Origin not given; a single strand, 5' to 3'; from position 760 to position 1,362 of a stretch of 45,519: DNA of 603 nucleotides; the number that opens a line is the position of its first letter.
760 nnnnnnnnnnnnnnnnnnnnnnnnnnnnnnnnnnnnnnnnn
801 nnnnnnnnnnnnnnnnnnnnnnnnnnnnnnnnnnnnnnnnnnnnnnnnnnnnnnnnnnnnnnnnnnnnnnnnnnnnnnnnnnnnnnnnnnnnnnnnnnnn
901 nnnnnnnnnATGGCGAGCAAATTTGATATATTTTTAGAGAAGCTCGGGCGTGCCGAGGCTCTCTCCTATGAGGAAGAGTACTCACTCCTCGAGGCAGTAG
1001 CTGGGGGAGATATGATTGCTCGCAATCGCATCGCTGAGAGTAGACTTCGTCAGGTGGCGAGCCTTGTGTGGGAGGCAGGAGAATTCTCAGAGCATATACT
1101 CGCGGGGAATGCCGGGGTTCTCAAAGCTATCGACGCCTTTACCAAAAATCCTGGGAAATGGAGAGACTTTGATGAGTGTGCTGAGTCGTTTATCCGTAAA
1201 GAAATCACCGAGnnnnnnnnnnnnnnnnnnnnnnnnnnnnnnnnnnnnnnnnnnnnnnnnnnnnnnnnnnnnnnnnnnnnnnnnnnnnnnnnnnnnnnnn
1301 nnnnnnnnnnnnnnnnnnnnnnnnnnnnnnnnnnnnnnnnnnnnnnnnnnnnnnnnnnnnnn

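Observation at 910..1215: Stand-alone sigma-70 domain-2 mini-protein between murD and murC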

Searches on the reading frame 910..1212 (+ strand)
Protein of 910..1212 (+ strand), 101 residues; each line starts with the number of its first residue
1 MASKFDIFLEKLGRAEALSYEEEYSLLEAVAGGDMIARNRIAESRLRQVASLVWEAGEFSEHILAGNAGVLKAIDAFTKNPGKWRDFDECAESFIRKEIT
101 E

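Call 4: search_protein_families(library=pfam, proteins=[window:910-1212:+], max_evalue=10)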
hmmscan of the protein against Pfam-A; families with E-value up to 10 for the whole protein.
window:910-1212:+ (101 aa): 1 family
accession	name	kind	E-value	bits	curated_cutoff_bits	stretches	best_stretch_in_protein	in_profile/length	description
PF20540.3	DUF6755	-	0.15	12.7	27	1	49-80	43-74/75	Family of unknown function (DUF6755)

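Call 5: search_protein_families(library=ncbifam, proteins=[window:910-1212:+], max_evalue=10)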
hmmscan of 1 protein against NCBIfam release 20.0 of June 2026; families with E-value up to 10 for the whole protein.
window:910-1212:+ (101 aa): 15 families
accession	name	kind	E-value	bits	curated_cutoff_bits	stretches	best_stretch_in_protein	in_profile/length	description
NF006666.0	PRK09210.1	equivalog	5.7e-10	39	572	1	7-100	103-198/370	RNA polymerase sigma factor RpoD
TIGR02846.1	spore_sigmaK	equivalog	4.4e-07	29.7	298.65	1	16-82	28-98/227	RNA polymerase sporulation sigma factor SigK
NF004471.0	PRK05803.1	subfamily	1.4e-06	27.7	252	1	16-82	30-100/235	RNA polymerase sporulation sigma factor SigK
TIGR02394.1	rpoS_proteo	equivalog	5.1e-06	26.2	378.7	1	5-99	15-111/285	RNA polymerase sigma factor RpoS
NF004207.0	PRK05657.1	equivalog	4.2e-05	23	394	1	6-99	59-154/329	RNA polymerase sigma factor RpoS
NF004052.0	PRK05572.1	subfamily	0.0016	18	311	1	14-79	10-79/252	SigF/SigG family RNA polymerase sporulation sigma factor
NF004566.0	PRK05901.2-4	equivalog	0.0024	17.1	531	1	7-100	159-258/448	RNA polymerase sigma factor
TIGR02850.1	spore_sigG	equivalog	0.004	16.6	457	1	18-78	16-80/254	RNA polymerase sporulation sigma factor SigG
TIGR02835.1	spore_sigmaE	equivalog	0.0042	16.6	348.6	1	17-95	33-113/234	RNA polymerase sporulation sigma factor SigE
NF004564.0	PRK05901.2-2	equivalog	0.0048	15.6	617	1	7-100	215-314/500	RNA polymerase sigma factor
NF006071.0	PRK08215.1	equivalog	0.0058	16.2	372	1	17-79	18-84/258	RNA polymerase sporulation sigma factor SigG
NF005143.0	PRK06596.1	subfamily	0.036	13.6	241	1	4-82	15-98/285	RNA polymerase factor sigma-32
TIGR02392.1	rpoH_proteo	equivalog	0.037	13.7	323.1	1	5-79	3-82/270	RNA polymerase sigma factor RpoH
TIGR02393.1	RpoD_Cterm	equivalog_domain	0.044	13.4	354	1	37-100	1-66/238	RNA polymerase sigma factor RpoD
NF006158.0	PRK08301.1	equivalog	0.071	12.5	339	1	17-80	40-107/241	RNA polymerase sporulation sigma factor SigE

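Call 6: search_solved_structures(query=window:910-1212:+, max_evalue=10, show_alignments=3)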
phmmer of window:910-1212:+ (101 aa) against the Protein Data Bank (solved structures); distinct sequences matched with E-value up to 10: 22.
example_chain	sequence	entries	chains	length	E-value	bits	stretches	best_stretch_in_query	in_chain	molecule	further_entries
8x6f_E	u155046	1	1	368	1.1e-08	38.7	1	7-100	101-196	RNA polymerase sigma factor SigA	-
7ckq_F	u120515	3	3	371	3.3e-06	30.7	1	7-100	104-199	RNA polymerase sigma factor SigA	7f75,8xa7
8vjl_B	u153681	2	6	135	3e-05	27.7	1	16-82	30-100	RNA polymerase sigma factor | RNA polymerase sigma-K factor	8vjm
7l7b_F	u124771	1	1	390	7.6e-05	26.4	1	7-100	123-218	RNA polymerase sigma factor SigA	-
6omf_F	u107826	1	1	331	0.0013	22.5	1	6-96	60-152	RNA polymerase sigma factor RpoS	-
6kj6_F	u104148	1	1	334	0.0013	22.4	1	6-96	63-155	RNA polymerase sigma factor RpoS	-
5ipl_F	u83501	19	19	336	0.0014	22.4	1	6-96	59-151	RNA polymerase sigma factor RpoS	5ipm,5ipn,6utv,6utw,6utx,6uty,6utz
6uu8_FFF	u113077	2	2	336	0.0014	22.4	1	6-96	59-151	RNA polymerase sigma factor RpoS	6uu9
7ye1_F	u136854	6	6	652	0.0048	20.6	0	37-100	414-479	RNA polymerase sigma factor RpoD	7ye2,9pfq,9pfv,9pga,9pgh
5h6x_A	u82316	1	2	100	0.0073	20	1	12-97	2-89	RNA polymerase sigma factor RpoS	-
7vf9_F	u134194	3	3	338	0.013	19.2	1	6-96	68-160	RNA polymerase sigma factor RpoS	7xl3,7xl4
7f0r_F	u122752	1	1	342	0.014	19.2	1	6-96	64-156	RNA polymerase sigma factor RpoS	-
8dy7_F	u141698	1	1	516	0.056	17.2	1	12-100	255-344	RNA polymerase sigma factor SigA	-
8dy9_F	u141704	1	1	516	0.056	17.2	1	12-100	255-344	RNA polymerase sigma factor SigA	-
4x8k_A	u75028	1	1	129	0.066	17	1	12-100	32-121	RNA polymerase sigma factor SigA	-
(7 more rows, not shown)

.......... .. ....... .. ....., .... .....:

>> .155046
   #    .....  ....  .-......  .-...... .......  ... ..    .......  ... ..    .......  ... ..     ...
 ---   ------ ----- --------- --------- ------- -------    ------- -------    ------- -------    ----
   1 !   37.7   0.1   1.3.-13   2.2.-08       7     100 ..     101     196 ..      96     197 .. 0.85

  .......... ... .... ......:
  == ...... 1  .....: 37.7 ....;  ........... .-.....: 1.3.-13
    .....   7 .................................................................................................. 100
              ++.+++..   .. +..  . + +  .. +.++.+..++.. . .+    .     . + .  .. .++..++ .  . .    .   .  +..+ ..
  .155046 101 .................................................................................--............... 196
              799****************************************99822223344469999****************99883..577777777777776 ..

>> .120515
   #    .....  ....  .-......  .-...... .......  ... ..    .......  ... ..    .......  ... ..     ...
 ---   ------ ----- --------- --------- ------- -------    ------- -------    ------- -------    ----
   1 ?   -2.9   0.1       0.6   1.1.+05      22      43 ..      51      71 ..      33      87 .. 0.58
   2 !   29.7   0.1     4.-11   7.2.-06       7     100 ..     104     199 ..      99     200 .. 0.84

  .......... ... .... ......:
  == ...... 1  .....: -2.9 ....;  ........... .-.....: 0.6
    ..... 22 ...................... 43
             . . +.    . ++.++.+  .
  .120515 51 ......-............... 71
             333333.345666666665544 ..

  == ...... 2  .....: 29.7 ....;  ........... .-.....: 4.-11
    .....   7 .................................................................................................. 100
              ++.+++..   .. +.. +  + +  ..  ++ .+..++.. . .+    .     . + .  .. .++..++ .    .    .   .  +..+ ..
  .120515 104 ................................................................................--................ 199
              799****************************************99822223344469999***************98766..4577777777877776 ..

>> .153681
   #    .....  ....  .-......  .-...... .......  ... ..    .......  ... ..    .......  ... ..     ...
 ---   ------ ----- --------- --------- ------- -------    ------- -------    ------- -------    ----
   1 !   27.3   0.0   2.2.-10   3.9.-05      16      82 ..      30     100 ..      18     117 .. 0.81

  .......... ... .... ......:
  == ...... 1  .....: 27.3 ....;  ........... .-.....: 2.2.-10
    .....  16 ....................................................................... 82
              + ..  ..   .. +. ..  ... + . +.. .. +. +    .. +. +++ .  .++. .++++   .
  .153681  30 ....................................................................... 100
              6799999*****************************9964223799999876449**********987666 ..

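Call 7: find_homologous_proteins(query=window:910-1212:+, max_evalue=0.01)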
Query window:910-1212:+ (101 aa): 10 proteins with E <= 0.01 among 12 candidates.
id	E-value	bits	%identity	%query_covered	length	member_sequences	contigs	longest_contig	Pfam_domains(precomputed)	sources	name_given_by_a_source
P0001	1.5e-57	210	99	100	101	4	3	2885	-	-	-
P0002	9.8e-52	191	90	100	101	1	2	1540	-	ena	-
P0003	5.6e-42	160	76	96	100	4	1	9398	-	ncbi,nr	ncbi:MAG: hypothetical protein PHU93_03125 [Candidatus Gracilibacteria bacterium]|nr:hypothetical pr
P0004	9.6e-41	156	74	98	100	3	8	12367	-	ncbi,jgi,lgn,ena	jgi:DNA-directed RNA polymerase specialized sigma subunit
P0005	4.8e-40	154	70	100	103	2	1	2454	-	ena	-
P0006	1.9e-39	152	72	88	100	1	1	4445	-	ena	-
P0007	7.2e-39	150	71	98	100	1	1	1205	-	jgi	jgi:DNA-directed RNA polymerase sigma subunit (sigma70/sigma32)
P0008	8.7e-39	150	71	98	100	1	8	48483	-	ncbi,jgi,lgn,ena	jgi:hypothetical protein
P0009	5.9e-38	147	68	98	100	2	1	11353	-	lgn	-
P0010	1.2e-21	95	86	55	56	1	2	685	-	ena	-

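Call 10: find_encoding_contigs(protein=P0008, flank=6000, max_places=4)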
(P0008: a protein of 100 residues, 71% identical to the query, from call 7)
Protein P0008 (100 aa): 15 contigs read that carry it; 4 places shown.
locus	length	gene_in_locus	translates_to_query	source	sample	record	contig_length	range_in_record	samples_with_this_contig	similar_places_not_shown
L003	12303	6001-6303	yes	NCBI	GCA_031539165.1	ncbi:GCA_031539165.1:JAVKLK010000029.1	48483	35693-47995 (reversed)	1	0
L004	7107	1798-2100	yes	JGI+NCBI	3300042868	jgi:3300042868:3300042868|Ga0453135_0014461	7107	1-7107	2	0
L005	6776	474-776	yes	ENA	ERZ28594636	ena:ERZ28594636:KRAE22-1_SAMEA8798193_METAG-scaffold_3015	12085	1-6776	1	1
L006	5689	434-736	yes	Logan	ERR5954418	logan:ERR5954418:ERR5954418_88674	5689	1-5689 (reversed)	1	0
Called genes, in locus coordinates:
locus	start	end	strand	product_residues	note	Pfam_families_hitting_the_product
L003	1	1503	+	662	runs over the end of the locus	?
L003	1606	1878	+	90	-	-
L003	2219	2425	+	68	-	-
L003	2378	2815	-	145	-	-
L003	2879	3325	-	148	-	-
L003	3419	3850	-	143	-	-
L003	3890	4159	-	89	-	-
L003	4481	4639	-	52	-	-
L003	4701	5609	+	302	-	PF08245:Mur_ligase_M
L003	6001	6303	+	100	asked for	-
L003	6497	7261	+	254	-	PF08245:Mur_ligase_M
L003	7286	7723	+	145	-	PF02875:Mur_ligase_C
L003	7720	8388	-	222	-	-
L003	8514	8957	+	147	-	PF00293:NUDIX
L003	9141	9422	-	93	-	-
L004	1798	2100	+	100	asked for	-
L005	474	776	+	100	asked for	-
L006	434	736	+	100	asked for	-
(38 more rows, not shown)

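Call 11: find_encoding_contigs(protein=P0004, flank=6000, max_places=4)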
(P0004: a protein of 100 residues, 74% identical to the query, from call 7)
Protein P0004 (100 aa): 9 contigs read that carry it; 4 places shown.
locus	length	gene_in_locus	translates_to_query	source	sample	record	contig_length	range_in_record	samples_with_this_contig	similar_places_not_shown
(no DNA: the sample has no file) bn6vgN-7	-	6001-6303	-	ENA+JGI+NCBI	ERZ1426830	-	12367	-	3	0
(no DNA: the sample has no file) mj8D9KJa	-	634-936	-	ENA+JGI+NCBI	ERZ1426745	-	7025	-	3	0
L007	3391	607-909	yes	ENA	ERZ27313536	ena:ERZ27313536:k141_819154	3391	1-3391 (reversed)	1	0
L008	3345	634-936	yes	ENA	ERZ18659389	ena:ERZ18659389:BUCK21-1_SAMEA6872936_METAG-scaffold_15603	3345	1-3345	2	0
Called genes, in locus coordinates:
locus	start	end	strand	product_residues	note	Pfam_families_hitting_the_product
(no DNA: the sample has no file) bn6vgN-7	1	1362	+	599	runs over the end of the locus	PF21760:SecD_1st (weak), PF22599:SecDF_P1_head, PF03176:MMPL (weak), PF02355:SecD_SecF_C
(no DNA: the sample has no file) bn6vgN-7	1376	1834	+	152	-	PF00702:Hydrolase (weak), PF12710:HAD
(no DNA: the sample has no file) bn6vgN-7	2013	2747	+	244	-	PF01177:Asp_Glu_race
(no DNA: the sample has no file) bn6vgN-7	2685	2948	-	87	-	-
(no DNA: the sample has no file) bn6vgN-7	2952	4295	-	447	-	-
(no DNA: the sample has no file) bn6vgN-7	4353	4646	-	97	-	-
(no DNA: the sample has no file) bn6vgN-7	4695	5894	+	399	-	PF08245:Mur_ligase_M, PF02875:Mur_ligase_C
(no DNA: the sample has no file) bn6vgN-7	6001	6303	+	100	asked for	-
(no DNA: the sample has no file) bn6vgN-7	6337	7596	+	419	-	PF01225:Mur_ligase, PF08245:Mur_ligase_M, PF02875:Mur_ligase_C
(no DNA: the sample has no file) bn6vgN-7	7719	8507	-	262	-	-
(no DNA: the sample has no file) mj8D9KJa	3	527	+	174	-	?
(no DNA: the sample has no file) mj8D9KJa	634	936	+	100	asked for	-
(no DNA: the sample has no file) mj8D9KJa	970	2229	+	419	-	PF01225:Mur_ligase, PF08245:Mur_ligase_M, PF02875:Mur_ligase_C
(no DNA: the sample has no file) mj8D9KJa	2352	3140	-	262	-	-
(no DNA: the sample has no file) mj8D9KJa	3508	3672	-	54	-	-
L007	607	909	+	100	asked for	-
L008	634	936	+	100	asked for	-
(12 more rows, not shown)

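Call 16: search_solved_structures(query=A1, max_evalue=0.001, show_alignments=2)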
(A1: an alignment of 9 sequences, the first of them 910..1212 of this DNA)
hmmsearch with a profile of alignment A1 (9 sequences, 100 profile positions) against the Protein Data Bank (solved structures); distinct sequences matched with E-value up to 0.001: 6.
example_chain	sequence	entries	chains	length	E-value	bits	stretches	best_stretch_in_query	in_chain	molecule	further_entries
8x6f_E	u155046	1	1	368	8.4e-07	32.4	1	6-97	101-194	RNA polymerase sigma factor SigA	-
8vjl_B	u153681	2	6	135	2.1e-05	27.9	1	14-98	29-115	RNA polymerase sigma factor | RNA polymerase sigma-K factor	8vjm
7ckq_F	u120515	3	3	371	2.6e-05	27.6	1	6-98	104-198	RNA polymerase sigma factor SigA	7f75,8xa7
7l7b_F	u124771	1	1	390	0.00053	23.4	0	7-98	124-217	RNA polymerase sigma factor SigA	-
6omf_F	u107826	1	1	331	0.00098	22.6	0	7-99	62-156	RNA polymerase sigma factor RpoS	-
6kj6_F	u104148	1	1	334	0.001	22.5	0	7-99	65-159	RNA polymerase sigma factor RpoS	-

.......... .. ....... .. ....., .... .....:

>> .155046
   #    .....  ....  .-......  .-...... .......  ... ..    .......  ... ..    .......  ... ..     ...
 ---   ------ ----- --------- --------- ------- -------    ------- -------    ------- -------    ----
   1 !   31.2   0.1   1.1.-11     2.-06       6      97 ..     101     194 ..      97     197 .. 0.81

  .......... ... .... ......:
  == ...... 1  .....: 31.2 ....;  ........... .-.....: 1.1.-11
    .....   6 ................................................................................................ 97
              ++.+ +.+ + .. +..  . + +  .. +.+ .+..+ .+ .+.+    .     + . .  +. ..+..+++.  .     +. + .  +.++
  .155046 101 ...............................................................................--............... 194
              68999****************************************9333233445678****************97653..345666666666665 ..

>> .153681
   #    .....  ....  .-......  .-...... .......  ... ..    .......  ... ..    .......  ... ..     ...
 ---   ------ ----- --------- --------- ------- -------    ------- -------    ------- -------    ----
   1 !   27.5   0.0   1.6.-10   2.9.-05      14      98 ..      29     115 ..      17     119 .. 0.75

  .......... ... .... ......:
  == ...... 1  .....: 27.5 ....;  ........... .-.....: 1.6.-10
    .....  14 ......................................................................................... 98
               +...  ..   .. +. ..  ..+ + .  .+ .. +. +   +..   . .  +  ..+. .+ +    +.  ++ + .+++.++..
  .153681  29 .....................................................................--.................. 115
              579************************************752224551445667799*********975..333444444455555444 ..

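Call 21: predict_structure(alignment_id=A1)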
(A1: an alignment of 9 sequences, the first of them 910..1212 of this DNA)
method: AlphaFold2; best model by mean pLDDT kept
length: 101 residues; sequences in the alignment: 9
mean_pLDDT: 90.3   pTM: 0.80
mean pLDDT of the five models: 90.3, 88.9, 83.5, 73.8, 67.0
residues with pLDDT >= 90: 66; 70-90: 34; 50-70: 1; < 50: 0
segments of 3 or more residues with pLDDT < 50: none
pLDDT, mean of each block of 10 residues (from residue 1): 82 89 94 93 93 85 90 94 91 93 81
secondary structure, 60 per line:
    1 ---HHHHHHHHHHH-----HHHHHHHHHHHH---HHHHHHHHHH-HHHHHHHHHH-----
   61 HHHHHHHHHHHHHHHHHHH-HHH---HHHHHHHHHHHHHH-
elements in order: H4-14 H20-31 H35-44 H46-55 H61-79 H87-100

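Call 23: search_protein_representatives(alignment_id=A1)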
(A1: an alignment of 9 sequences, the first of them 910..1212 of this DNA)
Query: 9 sequences, 100 profile positions. Proteins with E-value up to 0.001 (for the whole library): 188; up to 1e-10: 3; up to 1e-30: 1. The best 150 are listed.
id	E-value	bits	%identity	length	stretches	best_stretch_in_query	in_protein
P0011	1.5e-49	182.5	-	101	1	2-100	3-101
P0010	4.9e-22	94.1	-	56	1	2-55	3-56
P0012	3.4e-11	59.4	-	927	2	4-96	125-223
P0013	3.6e-08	49.7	-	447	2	5-99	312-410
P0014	6.5e-08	48.8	-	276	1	3-99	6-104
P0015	2.0e-07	47.3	-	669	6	28-75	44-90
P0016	3.9e-07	46.3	-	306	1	2-98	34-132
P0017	4.6e-07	46.1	-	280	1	4-99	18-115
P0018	5.2e-07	45.9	-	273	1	4-78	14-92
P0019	8.2e-07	45.3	-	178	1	5-100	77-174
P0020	8.3e-07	45.3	-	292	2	6-98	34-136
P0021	1.1e-06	44.9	-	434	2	2-99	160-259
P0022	1.2e-06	44.8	-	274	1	2-98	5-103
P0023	1.8e-06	44.2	-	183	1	6-98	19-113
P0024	3.8e-06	43.2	-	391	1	4-98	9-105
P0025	4.0e-06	43.1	-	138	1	6-87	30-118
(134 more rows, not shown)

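Call 27: fold_search(model_id=the predicted structure, library=pdb)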
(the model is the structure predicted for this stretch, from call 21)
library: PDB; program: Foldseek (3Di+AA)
matches with E <= 10: 264; with E <= 0.001: 7
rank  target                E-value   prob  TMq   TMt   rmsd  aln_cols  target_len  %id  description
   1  8x6f_E                7.2e-05  1.00  0.83  0.33   2.5       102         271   33  Cryo-EM structure of Staphylococcus aureus sigA-dependent RNAP-promoter open complex (released 2024-06-05)
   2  5ipl_F                2.1e-04  1.00  0.82  0.32   2.8       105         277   26  SigmaS-transcription initiation complex with 4-nt nascent RNA (released 2016-03-30)
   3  9a58_A                2.6e-04  1.00  0.81  0.24   3.5       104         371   30  Integrative model of SIGA-RPOC by crosslinking MS and deep learning (released 2024-09-18)
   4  6uu9_FFF              3.8e-04  1.00  0.83  0.33   2.8       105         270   26  E. coli mutant sigma-S transcription initiation complex with an 8-nt RNA ("Fresh" mutant crystal soaked with GTP, UT (released 2020-08-26)
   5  6uu8_FFF              5.3e-04  1.00  0.83  0.33   2.8       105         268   26  E. coli mutant sigma-S transcription initiation complex with a 7-nt RNA ("Fresh" mutant crystal soaked with GTP, UTP (released 2020-08-26)
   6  6omf_F                5.3e-04  1.00  0.83  0.32   2.6       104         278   27  CryoEM structure of SigmaS-transcription initiation complex with activator Crl (released 2019-08-28)
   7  6uu7_FFF              7.4e-04  1.00  0.81  0.32   3.1       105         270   26  E. coli sigma-S transcription initiation complex with a 6-nt RNA and an NTP ("Old" crystal soaked with UTP, CTP, ddG (released 2020-08-26)
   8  7xl3_F                2.1e-03  1.00  0.80  0.32   2.9       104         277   27  Cryo-EM structure of Pseudomonas aeruginosa RNAP sigmaS holoenzyme complexes with transcription factor SutA (open lobe (released 2022-07-27)
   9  6edt_F                2.8e-03  1.00  0.72  0.25   5.2       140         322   23  Mycobacterium tuberculosis RNAP open promoter complex with RbpA/CarD and AP3 promoter (released 2018-11-21)
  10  7l7b_F                3.2e-03  1.00  0.80  0.32   2.6       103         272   29  Clostridioides difficile RNAP with fidaxomicin (released 2022-02-02)
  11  8hkc_E                3.2e-03  1.00  0.80  0.33   2.8       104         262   27  Cryo-EM structure of E. coli RNAP sigma32 complex (released 2023-05-31)
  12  5vi5_F                3.2e-03  1.00  0.74  0.26   4.6       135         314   22  Structure of Mycobacterium smegmatis transcription initiation complex with a full transcription bubble (released 2017-07-26)
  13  7kin_F                3.3e-03  1.00  0.75  0.26   4.3       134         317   24  Mycobacterium tuberculosis WT RNAP transcription open promoter complex with WhiB7 promoter (released 2021-04-21)
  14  6cce_F                3.3e-03  1.00  0.72  0.26   4.8       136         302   22  Crystal structure of a Mycobacterium smegmatis RNA polymerase transcription initiation complex with inhibitor Kanglemy (released 2018-08-15)
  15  9dvu_G                3.7e-03  1.00  0.76  0.27   4.6       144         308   19  CryoEM structure of RpaA bound to PkaiBC DNA and Syn7942 RNAP-SigA holoenzyme (released 2025-10-15)
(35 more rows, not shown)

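Call 46: search_protein_families(library=pfam, alignment_id=A1, max_evalue=10)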
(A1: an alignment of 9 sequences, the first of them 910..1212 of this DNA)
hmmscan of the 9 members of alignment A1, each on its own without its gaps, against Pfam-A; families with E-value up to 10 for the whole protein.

A. member 1, window:910-1212:+ (101 aa): 1 family
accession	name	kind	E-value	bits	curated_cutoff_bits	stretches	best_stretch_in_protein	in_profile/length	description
PF20540.3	DUF6755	-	0.15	12.7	27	1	49-80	43-74/75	Family of unknown function (DUF6755)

B. families by the number of members that match (of 9 scanned): 5 families
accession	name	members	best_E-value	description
PF20540.3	DUF6755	8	0.002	Family of unknown function (DUF6755)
PF17236.8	SU10_MCP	5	0.011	SU10 major capsid protein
PF23270.1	HAD_RAM2_N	2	0.064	Glycerol-3-phosphate acyltransferase RAM2-like, HAD-like domain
PF02885.22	Glycos_trans_3N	1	0.088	Glycosyl transferase family, helical bundle domain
PF05029.18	TIMELESS_C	1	0.14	Timeless PAB domain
